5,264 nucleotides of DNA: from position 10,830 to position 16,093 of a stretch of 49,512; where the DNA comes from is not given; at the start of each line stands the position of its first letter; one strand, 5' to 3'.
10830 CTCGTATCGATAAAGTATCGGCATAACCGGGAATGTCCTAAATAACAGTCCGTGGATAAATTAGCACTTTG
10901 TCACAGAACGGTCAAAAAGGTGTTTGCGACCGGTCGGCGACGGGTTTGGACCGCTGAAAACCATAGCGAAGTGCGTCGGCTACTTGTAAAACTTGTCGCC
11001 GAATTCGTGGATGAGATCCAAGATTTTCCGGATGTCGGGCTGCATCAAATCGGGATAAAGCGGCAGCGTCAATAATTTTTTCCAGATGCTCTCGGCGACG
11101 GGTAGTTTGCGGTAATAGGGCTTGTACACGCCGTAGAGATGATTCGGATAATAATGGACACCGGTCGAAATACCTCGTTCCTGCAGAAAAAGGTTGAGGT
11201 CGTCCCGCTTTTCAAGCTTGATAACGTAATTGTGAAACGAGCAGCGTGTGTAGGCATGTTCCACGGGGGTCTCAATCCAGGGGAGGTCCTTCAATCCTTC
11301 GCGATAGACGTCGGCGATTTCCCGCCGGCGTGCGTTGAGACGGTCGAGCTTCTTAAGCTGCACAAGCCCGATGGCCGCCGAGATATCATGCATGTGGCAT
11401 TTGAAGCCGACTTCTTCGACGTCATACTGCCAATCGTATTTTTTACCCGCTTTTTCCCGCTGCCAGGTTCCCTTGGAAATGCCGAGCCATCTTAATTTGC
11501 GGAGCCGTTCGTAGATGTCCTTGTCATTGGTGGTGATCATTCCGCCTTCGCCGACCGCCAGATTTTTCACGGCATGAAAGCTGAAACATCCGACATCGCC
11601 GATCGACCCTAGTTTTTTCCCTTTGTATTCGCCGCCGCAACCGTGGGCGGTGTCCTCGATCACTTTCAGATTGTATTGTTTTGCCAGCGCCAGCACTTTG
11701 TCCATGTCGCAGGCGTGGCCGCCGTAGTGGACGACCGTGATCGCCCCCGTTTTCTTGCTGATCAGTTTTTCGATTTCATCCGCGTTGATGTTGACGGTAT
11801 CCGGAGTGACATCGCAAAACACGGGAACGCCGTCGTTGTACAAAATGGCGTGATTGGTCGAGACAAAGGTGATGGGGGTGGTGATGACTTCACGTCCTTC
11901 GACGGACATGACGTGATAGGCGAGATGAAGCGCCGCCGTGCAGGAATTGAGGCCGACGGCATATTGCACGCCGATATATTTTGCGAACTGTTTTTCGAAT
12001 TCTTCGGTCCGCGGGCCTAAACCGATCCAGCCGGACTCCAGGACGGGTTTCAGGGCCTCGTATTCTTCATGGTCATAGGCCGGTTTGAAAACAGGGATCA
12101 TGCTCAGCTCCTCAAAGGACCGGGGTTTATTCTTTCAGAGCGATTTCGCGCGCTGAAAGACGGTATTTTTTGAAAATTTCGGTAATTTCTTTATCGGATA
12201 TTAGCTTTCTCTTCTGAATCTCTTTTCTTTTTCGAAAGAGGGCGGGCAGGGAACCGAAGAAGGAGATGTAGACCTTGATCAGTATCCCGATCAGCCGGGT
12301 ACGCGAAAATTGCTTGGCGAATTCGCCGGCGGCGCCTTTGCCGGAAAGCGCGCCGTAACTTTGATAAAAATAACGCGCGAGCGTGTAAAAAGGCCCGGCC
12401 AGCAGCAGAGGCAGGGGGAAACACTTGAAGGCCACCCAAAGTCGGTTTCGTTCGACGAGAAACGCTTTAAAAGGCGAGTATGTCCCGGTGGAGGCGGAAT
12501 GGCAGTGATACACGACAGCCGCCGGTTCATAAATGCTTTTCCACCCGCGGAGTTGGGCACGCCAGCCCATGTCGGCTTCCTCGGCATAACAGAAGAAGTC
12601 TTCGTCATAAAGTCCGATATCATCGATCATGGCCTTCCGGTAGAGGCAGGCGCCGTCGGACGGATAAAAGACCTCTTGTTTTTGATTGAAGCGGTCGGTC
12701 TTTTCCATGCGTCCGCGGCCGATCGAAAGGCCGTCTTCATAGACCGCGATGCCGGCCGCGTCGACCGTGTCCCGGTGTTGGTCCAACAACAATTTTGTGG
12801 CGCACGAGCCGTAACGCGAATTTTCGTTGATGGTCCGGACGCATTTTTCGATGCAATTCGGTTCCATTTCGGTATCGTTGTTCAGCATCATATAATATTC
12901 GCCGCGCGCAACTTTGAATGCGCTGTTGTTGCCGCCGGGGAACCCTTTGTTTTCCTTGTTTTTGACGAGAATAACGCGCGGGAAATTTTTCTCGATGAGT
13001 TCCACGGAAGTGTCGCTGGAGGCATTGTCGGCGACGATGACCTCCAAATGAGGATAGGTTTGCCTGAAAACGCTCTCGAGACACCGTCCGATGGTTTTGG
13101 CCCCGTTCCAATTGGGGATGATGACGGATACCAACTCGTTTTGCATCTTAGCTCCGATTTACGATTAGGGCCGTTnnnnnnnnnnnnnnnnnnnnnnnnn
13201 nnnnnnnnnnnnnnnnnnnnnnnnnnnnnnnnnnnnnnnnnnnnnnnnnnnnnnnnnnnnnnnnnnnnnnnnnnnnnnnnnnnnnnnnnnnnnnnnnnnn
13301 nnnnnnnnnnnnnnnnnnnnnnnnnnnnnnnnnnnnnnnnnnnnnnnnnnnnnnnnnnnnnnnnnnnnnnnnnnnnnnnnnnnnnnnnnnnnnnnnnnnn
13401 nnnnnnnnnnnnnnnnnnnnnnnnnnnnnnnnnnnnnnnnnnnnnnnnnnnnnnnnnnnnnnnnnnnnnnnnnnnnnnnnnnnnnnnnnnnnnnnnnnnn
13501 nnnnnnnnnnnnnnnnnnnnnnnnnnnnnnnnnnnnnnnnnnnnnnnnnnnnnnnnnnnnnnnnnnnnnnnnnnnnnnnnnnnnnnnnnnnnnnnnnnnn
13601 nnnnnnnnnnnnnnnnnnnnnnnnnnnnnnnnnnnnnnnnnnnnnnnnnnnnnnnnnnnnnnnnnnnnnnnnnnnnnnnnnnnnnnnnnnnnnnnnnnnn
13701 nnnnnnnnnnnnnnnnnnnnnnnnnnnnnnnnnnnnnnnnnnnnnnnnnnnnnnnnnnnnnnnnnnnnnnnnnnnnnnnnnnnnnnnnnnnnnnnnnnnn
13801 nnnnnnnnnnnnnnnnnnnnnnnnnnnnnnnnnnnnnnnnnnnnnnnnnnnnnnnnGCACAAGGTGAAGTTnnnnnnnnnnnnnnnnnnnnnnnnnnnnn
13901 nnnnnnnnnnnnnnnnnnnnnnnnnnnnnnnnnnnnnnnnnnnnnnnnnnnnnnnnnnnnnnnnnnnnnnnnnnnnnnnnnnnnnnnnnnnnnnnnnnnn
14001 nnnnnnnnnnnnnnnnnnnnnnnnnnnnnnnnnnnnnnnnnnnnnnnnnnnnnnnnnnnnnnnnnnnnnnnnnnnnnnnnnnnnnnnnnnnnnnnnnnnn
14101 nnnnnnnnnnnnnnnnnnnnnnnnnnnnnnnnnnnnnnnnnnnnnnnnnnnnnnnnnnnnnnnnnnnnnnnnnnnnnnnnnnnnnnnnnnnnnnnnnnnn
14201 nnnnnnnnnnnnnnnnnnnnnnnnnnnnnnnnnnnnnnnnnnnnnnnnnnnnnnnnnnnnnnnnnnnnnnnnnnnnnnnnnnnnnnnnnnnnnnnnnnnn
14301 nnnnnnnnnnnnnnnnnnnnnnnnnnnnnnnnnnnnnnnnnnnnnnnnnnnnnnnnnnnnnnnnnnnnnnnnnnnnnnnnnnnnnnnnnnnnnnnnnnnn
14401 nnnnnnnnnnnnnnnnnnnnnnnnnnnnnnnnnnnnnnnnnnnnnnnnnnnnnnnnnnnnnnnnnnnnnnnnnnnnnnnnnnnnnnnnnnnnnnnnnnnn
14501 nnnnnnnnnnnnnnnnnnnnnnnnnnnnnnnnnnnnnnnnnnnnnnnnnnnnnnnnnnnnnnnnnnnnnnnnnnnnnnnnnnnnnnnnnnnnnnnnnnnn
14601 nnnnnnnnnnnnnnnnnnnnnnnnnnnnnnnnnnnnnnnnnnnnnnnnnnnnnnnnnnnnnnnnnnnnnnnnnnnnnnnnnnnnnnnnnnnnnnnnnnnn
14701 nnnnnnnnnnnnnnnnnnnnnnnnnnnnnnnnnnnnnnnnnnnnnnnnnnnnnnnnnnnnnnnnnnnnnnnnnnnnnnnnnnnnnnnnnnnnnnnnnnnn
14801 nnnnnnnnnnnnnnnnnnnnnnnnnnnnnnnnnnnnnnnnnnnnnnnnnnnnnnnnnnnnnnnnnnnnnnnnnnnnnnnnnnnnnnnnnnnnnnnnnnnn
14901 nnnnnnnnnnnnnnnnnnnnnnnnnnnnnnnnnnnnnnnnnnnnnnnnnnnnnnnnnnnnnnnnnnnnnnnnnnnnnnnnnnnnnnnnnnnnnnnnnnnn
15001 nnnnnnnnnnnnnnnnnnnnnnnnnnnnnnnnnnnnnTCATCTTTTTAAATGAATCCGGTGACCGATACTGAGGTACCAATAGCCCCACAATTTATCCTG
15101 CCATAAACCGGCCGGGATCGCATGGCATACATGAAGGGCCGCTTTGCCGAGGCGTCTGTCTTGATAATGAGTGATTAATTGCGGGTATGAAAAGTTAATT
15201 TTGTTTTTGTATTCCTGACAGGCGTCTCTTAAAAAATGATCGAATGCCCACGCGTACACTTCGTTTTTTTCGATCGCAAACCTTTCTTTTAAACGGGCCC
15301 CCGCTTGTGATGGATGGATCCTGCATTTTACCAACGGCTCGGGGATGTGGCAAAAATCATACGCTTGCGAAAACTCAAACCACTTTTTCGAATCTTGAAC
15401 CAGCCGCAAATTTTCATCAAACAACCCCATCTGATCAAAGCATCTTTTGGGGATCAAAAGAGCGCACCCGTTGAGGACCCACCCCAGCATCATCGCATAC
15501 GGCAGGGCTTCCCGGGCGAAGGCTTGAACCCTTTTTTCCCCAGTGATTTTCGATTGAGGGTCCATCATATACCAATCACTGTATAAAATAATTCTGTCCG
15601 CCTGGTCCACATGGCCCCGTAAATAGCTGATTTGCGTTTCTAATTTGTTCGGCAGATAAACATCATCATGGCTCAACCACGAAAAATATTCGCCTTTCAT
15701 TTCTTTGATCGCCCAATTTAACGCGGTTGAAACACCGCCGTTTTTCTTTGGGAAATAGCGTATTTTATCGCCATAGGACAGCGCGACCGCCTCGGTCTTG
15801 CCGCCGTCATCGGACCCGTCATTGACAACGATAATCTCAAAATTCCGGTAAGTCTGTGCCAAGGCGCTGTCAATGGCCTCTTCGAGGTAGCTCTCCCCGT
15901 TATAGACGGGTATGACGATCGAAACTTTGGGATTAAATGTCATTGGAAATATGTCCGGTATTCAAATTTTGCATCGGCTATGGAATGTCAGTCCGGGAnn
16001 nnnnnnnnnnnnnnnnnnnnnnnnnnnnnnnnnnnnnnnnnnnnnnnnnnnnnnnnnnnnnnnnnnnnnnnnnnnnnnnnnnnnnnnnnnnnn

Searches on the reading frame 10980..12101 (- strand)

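Call 58: search_protein_families(library=pfam, max_evalue=0.00001, proteins=[window:10980-12101:-])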
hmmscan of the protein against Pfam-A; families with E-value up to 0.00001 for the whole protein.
window:10980-12101:- (373 aa): 2 families
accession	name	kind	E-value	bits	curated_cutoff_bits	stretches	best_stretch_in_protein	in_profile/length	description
PF01041.23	DegT_DnrJ_EryC1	-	2.9e-116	389.1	19.8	1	10-363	4-358/360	DegT/DnrJ/EryC1/StrS aminotransferase family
PF01212.27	Beta_elim_lyase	-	1.2e-06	28.5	27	1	30-277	32-272/288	Beta-eliminating lyase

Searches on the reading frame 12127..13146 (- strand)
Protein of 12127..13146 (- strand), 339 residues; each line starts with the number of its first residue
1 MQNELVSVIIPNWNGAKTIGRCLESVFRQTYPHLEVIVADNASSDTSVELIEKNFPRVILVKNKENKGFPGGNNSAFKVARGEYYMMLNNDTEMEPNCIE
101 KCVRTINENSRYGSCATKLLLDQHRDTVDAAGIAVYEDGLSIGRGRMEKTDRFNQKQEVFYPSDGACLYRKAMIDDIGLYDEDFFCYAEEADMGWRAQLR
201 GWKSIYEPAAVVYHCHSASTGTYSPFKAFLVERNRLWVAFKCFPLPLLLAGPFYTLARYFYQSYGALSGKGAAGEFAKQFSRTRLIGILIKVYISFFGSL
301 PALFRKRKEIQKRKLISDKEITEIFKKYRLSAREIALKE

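Call 58: search_protein_families(library=pfam, max_evalue=0.00001, proteins=[window:12127-13146:-])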
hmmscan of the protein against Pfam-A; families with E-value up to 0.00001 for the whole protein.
window:12127-13146:- (339 aa): 3 families
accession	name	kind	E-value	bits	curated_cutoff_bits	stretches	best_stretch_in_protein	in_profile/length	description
PF00535.33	Glycos_transf_2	-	2.4e-30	106.1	23.3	1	7-177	1-167/168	Glycosyl transferase family 2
PF13641.12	Glyco_tranf_2_3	-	5.1e-18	66.4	27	1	6-235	3-226/230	Glycosyltransferase like family 2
PF13632.12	Glyco_trans_2_3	-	3.6e-06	27.4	27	1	86-234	3-137/198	Glycosyl transferase family group 2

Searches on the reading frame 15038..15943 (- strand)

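Call 58: search_protein_families(library=pfam, max_evalue=0.00001, proteins=[window:15038-15943:-])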
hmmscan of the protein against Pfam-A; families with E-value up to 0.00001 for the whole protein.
window:15038-15943:- (301 aa): 3 families
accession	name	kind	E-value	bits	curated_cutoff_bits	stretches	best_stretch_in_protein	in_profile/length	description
PF00535.33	Glycos_transf_2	-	1.2e-28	100.6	23.3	1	8-110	1-105/168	Glycosyl transferase family 2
PF13641.12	Glyco_tranf_2_3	-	5.8e-10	40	27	1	5-188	1-191/230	Glycosyltransferase like family 2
PF10111.15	Glyco_tranf_2_2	-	2.3e-08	34.3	27.3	1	8-180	1-186/276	Glycosyltransferase like family 2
